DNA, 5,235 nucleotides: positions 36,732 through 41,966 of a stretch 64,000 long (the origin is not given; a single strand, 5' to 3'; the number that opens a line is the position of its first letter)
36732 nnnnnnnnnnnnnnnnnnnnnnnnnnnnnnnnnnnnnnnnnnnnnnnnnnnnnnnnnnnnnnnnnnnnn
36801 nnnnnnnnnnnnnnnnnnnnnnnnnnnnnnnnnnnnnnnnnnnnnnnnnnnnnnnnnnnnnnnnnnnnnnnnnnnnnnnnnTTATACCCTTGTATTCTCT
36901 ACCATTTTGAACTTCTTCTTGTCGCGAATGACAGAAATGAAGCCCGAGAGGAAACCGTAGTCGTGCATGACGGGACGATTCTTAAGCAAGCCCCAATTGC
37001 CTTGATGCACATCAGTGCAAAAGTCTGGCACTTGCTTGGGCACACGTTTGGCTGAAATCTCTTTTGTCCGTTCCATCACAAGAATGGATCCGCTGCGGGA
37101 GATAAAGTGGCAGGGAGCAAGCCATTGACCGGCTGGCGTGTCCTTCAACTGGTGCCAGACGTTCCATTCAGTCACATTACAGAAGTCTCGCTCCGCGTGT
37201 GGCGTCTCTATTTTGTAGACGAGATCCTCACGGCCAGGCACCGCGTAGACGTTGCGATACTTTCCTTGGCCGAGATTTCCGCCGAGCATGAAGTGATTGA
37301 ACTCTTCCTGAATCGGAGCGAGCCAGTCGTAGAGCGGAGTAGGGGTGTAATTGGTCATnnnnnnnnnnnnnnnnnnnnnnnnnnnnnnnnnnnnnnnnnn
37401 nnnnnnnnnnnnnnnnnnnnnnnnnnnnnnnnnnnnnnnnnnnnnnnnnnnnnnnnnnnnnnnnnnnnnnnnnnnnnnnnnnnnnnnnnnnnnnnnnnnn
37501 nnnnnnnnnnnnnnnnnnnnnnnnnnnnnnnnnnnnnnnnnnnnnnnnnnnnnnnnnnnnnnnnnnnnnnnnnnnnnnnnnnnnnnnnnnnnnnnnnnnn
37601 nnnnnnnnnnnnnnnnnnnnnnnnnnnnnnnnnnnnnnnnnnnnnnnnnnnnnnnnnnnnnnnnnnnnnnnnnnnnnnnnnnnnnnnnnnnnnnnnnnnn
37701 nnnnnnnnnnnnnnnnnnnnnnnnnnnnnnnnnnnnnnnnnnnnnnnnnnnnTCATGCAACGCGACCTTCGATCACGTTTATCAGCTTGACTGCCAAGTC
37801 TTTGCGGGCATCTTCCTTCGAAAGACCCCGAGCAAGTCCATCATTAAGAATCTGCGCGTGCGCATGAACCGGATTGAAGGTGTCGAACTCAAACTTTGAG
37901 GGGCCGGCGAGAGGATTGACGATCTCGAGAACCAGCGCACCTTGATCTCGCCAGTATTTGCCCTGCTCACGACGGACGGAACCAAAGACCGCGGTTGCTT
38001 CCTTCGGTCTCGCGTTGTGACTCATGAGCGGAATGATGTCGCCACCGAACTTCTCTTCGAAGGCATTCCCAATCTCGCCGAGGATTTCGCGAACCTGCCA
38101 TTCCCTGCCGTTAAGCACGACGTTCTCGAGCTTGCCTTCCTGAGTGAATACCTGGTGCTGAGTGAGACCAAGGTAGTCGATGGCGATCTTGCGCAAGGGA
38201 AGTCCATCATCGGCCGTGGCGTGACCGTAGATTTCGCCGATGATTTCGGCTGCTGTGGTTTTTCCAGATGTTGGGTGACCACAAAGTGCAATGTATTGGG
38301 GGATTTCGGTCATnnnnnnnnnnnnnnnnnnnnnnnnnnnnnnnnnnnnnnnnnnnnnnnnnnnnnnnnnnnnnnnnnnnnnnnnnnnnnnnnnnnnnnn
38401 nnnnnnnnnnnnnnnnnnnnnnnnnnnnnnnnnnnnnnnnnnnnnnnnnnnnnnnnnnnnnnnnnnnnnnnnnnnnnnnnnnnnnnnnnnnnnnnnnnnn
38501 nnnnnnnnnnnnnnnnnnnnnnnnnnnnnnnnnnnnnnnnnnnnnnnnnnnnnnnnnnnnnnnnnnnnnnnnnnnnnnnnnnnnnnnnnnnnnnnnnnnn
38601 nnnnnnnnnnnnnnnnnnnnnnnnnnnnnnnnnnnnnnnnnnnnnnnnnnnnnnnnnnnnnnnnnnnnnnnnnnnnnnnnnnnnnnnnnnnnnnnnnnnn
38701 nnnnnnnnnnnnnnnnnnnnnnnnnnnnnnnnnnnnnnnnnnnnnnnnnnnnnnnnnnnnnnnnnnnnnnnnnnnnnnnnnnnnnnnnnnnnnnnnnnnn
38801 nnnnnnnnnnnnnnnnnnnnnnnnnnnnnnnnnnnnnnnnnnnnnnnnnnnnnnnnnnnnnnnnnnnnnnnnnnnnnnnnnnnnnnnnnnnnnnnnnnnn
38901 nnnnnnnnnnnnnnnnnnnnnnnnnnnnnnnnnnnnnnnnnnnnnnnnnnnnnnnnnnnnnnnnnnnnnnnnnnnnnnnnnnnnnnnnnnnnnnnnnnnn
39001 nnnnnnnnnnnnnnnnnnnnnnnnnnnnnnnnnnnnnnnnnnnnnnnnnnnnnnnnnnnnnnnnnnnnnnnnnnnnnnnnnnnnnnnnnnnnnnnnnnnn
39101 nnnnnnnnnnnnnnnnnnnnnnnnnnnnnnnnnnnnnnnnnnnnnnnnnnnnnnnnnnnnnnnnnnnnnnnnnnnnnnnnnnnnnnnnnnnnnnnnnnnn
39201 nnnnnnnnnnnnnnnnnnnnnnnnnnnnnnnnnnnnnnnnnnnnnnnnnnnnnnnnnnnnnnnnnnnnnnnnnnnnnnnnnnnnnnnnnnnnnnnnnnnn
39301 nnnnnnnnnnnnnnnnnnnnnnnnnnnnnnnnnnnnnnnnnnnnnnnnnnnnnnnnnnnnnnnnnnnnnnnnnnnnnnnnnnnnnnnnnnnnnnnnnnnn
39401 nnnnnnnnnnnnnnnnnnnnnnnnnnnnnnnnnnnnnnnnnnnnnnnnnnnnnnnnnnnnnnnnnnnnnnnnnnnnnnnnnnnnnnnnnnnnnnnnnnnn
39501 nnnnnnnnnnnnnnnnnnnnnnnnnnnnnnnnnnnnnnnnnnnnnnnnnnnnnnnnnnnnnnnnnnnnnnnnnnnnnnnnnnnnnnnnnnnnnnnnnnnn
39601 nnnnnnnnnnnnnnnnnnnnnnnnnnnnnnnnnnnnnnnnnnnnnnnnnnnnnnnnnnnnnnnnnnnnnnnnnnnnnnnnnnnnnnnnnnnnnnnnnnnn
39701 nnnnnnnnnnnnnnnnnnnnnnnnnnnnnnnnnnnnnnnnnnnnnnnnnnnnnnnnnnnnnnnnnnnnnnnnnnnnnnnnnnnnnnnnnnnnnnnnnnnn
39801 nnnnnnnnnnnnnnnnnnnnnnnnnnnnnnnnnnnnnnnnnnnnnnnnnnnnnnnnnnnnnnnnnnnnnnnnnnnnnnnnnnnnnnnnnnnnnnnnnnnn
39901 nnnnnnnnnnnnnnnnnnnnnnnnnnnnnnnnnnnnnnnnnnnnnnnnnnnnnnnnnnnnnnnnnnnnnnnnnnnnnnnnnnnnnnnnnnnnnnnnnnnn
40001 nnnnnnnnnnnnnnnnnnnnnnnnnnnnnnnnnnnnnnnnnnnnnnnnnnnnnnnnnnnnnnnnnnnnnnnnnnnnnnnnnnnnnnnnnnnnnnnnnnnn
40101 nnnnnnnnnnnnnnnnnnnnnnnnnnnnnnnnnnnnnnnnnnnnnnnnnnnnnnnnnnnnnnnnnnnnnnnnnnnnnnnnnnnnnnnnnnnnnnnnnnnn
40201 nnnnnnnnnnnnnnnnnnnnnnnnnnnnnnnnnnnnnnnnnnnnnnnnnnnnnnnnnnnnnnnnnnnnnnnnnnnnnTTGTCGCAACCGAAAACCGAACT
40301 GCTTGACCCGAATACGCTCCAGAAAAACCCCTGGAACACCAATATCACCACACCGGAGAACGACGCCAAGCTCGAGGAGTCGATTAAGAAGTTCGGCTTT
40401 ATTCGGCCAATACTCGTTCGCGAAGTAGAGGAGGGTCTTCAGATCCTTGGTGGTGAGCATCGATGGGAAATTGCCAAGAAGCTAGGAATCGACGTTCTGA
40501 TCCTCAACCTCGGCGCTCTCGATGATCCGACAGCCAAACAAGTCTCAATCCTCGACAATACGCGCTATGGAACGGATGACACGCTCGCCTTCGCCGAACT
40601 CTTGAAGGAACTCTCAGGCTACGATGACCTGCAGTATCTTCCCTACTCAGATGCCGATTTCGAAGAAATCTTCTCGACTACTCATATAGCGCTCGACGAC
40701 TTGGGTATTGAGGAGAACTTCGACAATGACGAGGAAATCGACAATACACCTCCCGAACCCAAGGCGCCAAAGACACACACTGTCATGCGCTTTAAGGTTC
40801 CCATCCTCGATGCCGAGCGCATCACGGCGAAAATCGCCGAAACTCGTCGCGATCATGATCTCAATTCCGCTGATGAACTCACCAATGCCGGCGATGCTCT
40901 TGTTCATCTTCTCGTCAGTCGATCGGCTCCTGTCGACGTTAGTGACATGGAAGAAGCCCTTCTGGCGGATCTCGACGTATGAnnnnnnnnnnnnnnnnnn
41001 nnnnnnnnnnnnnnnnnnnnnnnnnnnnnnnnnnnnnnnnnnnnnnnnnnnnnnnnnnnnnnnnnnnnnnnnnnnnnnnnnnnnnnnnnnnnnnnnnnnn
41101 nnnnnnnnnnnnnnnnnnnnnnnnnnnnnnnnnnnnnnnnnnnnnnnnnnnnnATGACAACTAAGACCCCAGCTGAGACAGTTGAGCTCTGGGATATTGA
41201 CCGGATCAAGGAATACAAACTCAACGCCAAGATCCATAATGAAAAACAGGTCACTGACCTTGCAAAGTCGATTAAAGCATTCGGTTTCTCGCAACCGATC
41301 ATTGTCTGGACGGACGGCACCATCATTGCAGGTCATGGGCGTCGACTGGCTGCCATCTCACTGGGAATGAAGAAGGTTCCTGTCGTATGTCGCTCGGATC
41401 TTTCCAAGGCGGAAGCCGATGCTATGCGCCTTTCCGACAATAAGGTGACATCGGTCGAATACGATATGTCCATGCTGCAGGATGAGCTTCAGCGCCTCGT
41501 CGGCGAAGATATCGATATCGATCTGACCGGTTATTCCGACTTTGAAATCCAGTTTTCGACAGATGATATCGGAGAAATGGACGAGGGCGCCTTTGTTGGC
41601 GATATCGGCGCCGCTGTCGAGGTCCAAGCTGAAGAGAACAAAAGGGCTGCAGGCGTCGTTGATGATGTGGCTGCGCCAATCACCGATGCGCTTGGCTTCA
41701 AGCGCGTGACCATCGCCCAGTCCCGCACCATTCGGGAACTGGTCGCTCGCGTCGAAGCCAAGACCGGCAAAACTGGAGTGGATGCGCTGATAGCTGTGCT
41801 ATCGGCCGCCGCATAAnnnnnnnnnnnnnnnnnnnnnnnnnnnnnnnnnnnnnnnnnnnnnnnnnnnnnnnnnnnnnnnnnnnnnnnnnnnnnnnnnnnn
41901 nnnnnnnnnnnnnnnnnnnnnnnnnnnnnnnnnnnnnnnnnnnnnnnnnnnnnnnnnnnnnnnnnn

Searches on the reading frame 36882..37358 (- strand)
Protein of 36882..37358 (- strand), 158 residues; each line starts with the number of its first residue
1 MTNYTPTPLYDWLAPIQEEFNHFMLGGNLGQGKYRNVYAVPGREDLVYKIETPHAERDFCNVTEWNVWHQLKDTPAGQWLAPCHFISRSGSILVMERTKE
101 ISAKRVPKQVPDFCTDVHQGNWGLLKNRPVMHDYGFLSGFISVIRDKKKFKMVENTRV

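Call 57: search_protein_families(library=pfam, proteins=[window:36882-37358:-], max_evalue=0.001)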
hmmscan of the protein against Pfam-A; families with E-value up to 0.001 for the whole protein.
window:36882-37358:- (158 aa): 0 families

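Call 79: search_protein_families(library=phrogs, proteins=[window:36882-37358:-], max_evalue=0.001)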
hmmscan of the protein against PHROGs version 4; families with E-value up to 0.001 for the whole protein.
window:36882-37358:- (158 aa): 1 family
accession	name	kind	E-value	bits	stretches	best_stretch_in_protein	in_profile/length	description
phrog_4301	-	unknown function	2.8e-29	103.3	1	12-138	25-170/225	-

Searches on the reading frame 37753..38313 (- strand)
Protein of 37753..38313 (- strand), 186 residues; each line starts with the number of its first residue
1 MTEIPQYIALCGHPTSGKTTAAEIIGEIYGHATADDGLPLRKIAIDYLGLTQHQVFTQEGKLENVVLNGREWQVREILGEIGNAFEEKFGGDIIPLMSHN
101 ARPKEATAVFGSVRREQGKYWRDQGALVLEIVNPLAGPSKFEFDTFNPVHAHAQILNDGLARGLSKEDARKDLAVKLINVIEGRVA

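Call 57: search_protein_families(library=pfam, proteins=[window:37753-38313:-], max_evalue=0.001)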
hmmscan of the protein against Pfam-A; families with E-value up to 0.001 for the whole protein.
window:37753-38313:- (186 aa): 0 families

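Call 79: search_protein_families(library=phrogs, proteins=[window:37753-38313:-], max_evalue=0.001)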
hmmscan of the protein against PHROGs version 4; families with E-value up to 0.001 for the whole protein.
window:37753-38313:- (186 aa): 1 family
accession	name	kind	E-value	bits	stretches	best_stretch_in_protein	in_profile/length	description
phrog_139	-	other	3.5e-14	53.9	1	5-159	83-246/342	deoxynucleoside monophosphate kinase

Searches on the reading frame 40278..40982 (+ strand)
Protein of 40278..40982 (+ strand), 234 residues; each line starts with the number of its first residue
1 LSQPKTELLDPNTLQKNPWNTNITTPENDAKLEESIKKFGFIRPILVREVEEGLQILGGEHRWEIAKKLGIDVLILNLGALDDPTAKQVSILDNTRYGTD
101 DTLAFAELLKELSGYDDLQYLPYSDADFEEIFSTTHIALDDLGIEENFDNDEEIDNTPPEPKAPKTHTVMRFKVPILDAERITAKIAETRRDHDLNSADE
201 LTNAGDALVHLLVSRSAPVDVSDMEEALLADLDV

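Call 57: search_protein_families(library=pfam, proteins=[window:40278-40982:+], max_evalue=0.001)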
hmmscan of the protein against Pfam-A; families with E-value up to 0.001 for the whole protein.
window:40278-40982:+ (234 aa): 1 family
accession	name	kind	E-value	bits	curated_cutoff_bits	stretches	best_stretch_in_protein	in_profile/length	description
PF02195.25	ParB_N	-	1.1e-10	41.9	26.3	1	10-95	7-94/95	ParB N-terminal domain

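Call 79: search_protein_families(library=phrogs, proteins=[window:40278-40982:+], max_evalue=0.001)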
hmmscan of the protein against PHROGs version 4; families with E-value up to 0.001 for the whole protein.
window:40278-40982:+ (234 aa): 14 families
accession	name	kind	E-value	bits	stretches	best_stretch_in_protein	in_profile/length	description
phrog_723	-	DNA, RNA and nucleotide metabolism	1.6e-53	182.8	1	5-214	12-218/223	ParB-like partition protein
phrog_8071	-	DNA, RNA and nucleotide metabolism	4.2e-21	76.6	1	12-197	13-182/389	ParB-like partition protein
phrog_620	-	DNA, RNA and nucleotide metabolism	6.1e-20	73.2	1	4-172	7-171/217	ParB-like partition protein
phrog_498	-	other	2.5e-18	67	1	4-157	33-187/633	DNA methyltransferase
phrog_2159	-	DNA, RNA and nucleotide metabolism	2.4e-11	44.6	1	10-68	65-124/365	ParB-like partition protein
phrog_7405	-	unknown function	7.6e-10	39.9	1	7-130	25-151/250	-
phrog_3264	-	DNA, RNA and nucleotide metabolism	1.4e-09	39.1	1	31-94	74-138/337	ParB-like partition protein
phrog_940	-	DNA, RNA and nucleotide metabolism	4e-09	37.2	1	7-132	7-117/388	nuclease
phrog_15396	-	DNA, RNA and nucleotide metabolism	7.2e-09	36.8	1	27-200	25-198/258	ParB-like partition nuclease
phrog_4715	-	DNA, RNA and nucleotide metabolism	1.4e-07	31.3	1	9-94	150-237/630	ParB-like partition protein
phrog_9353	-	unknown function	4.4e-07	31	1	6-156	11-160/245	-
phrog_26387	-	DNA, RNA and nucleotide metabolism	7.6e-07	29.8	1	4-72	8-78/252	ParB-like partition nuclease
phrog_5475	-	unknown function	9.6e-06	25.6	1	19-74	16-67/458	-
phrog_3951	-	unknown function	0.00015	22.4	1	26-70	41-87/301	-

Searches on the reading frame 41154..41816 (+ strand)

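Call 57: search_protein_families(library=pfam, proteins=[window:41154-41816:+], max_evalue=0.001)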
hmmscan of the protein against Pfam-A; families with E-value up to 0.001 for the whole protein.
window:41154-41816:+ (220 aa): 1 family
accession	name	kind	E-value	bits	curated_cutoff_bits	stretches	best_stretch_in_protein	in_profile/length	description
PF02195.25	ParB_N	-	4.5e-08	33.5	26.3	1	16-93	9-90/95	ParB N-terminal domain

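Call 79: search_protein_families(library=phrogs, proteins=[window:41154-41816:+], max_evalue=0.001)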
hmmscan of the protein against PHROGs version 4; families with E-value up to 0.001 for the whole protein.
window:41154-41816:+ (220 aa): 21 families
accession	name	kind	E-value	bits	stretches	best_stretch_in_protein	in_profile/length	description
phrog_930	-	DNA, RNA and nucleotide metabolism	3.3e-73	247.2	1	9-217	6-214/223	ParB-like partition protein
phrog_620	-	DNA, RNA and nucleotide metabolism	1.6e-40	140.5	1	9-158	8-149/217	ParB-like partition protein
phrog_498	-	other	7.7e-39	134.7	1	3-148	28-173/633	DNA methyltransferase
phrog_15396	-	DNA, RNA and nucleotide metabolism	3.9e-29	103.2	1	10-150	4-145/258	ParB-like partition nuclease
phrog_8071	-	DNA, RNA and nucleotide metabolism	1.2e-24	88.3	1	10-167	7-156/389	ParB-like partition protein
phrog_940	-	DNA, RNA and nucleotide metabolism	7.2e-23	82.4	1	11-145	7-135/388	nuclease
phrog_723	-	DNA, RNA and nucleotide metabolism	5.6e-20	73.1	1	6-217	9-217/223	ParB-like partition protein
phrog_9353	-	unknown function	2.3e-16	61.4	1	16-154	17-155/245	-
phrog_18056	-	DNA, RNA and nucleotide metabolism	2.8e-13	50.5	1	10-107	3-99/387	ParB-like partition nuclease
phrog_4715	-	DNA, RNA and nucleotide metabolism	5.3e-12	45.9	1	8-97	145-238/630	ParB-like partition protein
phrog_3264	-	DNA, RNA and nucleotide metabolism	3.2e-11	44.5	1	4-96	43-138/337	ParB-like partition protein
phrog_5475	-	unknown function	4e-10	40.1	1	11-81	4-73/458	-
phrog_6218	-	DNA, RNA and nucleotide metabolism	4.5e-09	36.9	1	32-88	26-87/506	ParB-like partition protein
phrog_7405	-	unknown function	4.7e-08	34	1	9-110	23-128/250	-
phrog_1033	-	DNA, RNA and nucleotide metabolism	1.3e-07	32.8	1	23-99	47-134/334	ParB-like partition protein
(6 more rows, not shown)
